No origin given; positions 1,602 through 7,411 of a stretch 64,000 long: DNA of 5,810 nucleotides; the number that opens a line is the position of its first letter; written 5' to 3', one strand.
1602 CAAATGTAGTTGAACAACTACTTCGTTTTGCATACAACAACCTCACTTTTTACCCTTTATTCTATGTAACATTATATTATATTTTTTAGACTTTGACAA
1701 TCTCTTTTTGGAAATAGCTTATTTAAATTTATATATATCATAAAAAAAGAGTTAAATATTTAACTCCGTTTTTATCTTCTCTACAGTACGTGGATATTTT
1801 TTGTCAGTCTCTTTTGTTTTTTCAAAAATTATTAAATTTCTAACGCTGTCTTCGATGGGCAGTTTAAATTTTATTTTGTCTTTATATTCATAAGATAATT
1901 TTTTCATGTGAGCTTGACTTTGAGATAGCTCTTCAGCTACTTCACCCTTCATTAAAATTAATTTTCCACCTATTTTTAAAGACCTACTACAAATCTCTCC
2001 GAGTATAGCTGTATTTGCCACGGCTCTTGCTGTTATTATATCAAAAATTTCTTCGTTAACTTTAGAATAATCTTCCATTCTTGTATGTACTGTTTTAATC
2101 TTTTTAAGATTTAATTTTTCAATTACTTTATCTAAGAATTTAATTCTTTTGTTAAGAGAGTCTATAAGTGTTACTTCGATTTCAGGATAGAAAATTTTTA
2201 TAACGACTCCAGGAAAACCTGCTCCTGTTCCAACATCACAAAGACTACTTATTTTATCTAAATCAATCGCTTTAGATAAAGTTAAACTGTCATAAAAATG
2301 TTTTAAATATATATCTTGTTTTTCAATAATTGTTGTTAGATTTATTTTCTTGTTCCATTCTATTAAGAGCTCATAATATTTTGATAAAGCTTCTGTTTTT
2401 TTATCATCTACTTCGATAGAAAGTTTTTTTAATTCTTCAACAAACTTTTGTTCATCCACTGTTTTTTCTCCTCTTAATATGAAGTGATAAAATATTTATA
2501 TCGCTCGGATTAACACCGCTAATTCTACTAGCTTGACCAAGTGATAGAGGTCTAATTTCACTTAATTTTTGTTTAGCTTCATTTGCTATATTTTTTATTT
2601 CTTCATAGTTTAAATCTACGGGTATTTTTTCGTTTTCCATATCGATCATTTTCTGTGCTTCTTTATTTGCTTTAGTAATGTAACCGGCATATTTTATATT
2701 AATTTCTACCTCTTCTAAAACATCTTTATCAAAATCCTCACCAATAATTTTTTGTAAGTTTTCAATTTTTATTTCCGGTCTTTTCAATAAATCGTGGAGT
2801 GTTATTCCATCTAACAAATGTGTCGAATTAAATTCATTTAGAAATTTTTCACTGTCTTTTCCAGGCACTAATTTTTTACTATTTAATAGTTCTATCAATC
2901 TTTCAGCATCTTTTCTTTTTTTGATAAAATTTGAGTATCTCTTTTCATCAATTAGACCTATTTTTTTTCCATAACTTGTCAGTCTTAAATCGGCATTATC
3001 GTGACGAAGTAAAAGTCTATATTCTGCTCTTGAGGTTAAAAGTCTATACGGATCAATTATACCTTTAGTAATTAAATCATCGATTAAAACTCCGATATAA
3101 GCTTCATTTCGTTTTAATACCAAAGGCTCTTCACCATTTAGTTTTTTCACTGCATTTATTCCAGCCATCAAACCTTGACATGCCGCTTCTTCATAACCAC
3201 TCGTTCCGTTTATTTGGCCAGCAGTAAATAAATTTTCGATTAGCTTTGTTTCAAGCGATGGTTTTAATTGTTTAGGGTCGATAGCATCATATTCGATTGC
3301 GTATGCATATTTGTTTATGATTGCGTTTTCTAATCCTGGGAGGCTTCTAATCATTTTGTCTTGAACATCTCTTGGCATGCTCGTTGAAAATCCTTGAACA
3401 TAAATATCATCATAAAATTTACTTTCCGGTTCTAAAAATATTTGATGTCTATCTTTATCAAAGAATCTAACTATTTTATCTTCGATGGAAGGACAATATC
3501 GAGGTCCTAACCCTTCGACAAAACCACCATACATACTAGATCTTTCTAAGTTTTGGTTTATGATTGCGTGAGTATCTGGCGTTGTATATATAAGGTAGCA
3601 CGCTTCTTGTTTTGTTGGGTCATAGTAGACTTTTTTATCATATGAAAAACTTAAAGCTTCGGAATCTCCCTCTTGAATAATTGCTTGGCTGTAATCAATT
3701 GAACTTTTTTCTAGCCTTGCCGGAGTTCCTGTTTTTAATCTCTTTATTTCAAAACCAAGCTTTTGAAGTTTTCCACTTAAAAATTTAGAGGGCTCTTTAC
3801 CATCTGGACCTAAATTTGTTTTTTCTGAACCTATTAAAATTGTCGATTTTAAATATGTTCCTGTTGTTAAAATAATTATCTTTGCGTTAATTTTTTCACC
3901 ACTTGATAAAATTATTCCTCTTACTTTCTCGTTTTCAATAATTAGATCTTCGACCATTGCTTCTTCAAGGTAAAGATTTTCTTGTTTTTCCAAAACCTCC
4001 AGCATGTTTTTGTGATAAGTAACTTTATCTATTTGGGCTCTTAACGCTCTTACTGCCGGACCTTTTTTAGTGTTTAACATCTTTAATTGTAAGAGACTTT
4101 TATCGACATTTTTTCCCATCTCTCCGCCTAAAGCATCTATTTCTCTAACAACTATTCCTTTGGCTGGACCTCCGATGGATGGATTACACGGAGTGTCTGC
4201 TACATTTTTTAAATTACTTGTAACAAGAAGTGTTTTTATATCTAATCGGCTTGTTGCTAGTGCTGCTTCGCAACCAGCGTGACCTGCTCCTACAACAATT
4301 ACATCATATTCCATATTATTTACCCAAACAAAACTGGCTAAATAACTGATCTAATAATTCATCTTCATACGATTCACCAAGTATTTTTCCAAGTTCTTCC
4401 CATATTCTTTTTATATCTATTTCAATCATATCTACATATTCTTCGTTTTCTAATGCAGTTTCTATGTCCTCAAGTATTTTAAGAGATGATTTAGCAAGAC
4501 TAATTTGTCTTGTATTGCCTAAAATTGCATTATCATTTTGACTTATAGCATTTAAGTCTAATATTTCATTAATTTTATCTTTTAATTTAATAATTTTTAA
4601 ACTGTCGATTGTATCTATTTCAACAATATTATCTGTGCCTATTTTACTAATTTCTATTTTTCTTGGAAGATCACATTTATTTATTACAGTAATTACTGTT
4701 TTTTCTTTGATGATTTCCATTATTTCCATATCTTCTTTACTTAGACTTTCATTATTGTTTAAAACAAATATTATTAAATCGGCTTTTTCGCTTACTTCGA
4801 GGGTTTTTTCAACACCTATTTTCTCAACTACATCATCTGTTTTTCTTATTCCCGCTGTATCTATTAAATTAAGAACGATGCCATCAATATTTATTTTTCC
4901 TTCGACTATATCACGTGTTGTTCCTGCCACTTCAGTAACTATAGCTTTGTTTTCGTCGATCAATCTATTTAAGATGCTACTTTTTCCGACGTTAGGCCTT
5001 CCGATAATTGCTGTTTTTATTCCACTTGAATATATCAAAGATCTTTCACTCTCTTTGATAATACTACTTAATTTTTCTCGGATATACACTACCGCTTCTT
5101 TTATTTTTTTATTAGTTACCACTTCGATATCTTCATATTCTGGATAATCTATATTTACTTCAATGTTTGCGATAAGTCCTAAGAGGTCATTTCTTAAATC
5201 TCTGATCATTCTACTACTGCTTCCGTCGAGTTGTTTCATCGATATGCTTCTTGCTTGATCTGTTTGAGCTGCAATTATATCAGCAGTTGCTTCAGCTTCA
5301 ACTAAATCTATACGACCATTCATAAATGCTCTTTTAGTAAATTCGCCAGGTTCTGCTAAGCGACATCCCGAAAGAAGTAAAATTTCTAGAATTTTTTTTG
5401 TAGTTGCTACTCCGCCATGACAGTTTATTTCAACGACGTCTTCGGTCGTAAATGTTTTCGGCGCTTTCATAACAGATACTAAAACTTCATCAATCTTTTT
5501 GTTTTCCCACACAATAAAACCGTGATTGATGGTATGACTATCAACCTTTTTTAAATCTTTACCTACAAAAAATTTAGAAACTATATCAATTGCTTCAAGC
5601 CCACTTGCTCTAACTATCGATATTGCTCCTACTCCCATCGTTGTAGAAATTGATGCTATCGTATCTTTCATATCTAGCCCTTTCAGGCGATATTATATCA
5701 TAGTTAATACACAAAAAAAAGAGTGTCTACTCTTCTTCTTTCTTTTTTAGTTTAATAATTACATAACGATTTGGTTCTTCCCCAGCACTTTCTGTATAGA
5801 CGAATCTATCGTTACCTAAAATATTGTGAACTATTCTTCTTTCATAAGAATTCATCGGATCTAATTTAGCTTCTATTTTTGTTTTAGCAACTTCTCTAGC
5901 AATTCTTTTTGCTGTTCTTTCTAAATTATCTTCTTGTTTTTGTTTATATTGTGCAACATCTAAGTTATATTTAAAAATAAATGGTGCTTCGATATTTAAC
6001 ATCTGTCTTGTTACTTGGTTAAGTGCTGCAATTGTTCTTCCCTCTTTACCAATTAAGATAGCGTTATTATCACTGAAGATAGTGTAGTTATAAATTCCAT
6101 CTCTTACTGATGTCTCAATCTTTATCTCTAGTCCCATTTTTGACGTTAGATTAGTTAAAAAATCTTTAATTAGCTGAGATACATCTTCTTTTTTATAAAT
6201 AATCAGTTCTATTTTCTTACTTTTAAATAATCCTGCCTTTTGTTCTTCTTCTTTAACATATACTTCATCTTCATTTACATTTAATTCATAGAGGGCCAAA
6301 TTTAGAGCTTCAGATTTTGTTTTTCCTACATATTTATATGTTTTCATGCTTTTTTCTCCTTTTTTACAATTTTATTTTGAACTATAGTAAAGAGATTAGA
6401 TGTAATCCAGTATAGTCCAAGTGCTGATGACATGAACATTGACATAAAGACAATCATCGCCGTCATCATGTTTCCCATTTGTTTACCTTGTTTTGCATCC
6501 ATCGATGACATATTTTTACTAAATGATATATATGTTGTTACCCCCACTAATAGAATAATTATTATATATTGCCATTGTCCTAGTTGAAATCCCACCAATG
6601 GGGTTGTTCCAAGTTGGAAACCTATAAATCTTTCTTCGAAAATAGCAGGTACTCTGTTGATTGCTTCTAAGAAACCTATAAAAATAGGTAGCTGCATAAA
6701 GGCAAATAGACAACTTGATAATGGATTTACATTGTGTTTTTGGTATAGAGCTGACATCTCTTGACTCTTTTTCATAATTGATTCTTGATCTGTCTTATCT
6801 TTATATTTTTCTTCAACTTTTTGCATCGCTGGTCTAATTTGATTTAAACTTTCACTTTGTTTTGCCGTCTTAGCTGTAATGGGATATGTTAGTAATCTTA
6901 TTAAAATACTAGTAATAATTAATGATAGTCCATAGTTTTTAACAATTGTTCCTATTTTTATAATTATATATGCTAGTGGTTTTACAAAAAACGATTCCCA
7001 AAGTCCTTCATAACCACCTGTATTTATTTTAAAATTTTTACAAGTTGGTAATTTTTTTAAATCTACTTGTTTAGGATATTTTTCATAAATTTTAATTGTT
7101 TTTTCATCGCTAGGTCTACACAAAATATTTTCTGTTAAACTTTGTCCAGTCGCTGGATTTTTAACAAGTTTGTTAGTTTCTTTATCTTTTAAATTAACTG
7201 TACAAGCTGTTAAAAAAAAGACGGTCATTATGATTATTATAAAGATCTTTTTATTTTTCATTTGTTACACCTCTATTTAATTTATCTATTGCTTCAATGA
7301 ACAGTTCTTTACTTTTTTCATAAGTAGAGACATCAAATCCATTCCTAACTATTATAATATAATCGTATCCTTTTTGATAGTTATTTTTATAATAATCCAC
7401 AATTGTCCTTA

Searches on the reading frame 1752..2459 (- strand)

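Call 20: search_protein_families(library=pfam, proteins=[window:1752-2459:-])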
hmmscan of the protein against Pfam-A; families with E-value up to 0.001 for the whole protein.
window:1752-2459:- (235 aa): 5 families
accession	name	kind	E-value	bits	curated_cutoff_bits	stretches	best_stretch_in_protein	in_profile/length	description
PF02527.21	GidB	-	1e-49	168.8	27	1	22-191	2-169/184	rRNA small subunit methyltransferase G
PF13847.12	Methyltransf_31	-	1.5e-09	38.1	27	1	71-199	5-130/145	Methyltransferase domain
PF05175.20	MTS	-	1.7e-05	25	23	1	63-142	25-102/170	Methyltransferase small domain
PF00891.24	Methyltransf_2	-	0.00041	20.2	22.3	0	63-107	56-99/210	O-methyltransferase domain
PF03848.20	TehB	-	0.001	19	20.4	0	45-144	3-101/193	Tellurite resistance protein TehB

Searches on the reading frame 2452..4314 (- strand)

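Call 20: search_protein_families(library=pfam, proteins=[window:2452-4314:-])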
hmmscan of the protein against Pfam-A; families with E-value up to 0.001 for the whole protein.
window:2452-4314:- (620 aa): 6 families
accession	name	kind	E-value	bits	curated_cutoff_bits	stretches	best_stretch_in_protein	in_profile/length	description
PF01134.28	GIDA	-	7.6e-162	539.3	22.1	1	4-396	1-391/391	Glucose inhibited division protein A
PF13932.14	SAM_GIDA_C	-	4.2e-23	81.3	27.1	1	555-609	2-56/57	tRNA modifying enzyme MnmG/GidA C-terminal helical bundle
PF21680.2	GIDA_C_1st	-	8.5e-22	78.2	24.7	1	457-548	1-94/96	tRNA modifying enzyme MnmG/GidA C-terminal helical domain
PF00890.30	FAD_binding_2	-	6.9e-07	29.2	20.4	0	4-33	1-30/414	FAD binding domain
PF07992.20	Pyr_redox_2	-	2.3e-05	24.4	26.1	1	3-153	1-109/291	Pyridine nucleotide-disulphide oxidoreductase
PF12831.13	FAD_oxidored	-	2.3e-05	24.3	27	1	4-149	1-142/416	FAD dependent oxidoreductase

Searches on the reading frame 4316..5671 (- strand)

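Call 20: search_protein_families(library=pfam, proteins=[window:4316-5671:-])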
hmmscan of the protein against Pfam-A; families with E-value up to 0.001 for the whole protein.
window:4316-5671:- (451 aa): 8 families
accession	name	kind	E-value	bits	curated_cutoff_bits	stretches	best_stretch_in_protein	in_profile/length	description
PF12631.12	MnmE_helical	-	2.3e-47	162.3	40.1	1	123-448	1-211/211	MnmE helical domain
PF10396.14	TrmE_N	-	5.4e-40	136.7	29.8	1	4-120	1-117/117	GTP-binding protein TrmE N-terminus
PF01926.29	MMR_HSR1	-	7.4e-27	94.1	21.9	1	220-332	2-113/113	50S ribosome-binding GTPase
PF02421.24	FeoB_N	-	3e-10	40.2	27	1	219-341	2-123/156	Ferrous iron transport protein B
PF00071.28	Ras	-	2.5e-06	27.6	21.6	1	219-343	1-124/162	Ras family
PF08477.19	Roc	-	1.5e-05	25.7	27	1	219-334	1-119/119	Ras of Complex, Roc, domain of DAPkinase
PF00350.29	Dynamin_N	-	4.8e-05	23.9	27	0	267-319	103-151/168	Dynamin family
PF00009.33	GTP_EFTU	-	0.00039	20.5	26.5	0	249-344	53-142/188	Elongation factor Tu GTP binding domain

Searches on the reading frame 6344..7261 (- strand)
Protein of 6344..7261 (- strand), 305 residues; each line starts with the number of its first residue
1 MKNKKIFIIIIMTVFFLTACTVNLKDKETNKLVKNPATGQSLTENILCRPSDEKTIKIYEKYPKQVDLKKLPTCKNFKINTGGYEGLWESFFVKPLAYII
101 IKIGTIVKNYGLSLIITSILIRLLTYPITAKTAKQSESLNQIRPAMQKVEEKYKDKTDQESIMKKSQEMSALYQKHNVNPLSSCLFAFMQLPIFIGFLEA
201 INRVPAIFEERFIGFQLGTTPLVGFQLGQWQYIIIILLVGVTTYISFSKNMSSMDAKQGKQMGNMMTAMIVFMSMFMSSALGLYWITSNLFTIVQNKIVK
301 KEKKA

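Call 20: search_protein_families(library=pfam, proteins=[window:6344-7261:-])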
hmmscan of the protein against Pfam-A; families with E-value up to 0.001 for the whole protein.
window:6344-7261:- (305 aa): 1 family
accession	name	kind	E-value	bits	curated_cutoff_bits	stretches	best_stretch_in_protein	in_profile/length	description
PF02096.25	60KD_IMP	-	1.7e-39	135.9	35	1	110-301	1-163/163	60Kd inner membrane protein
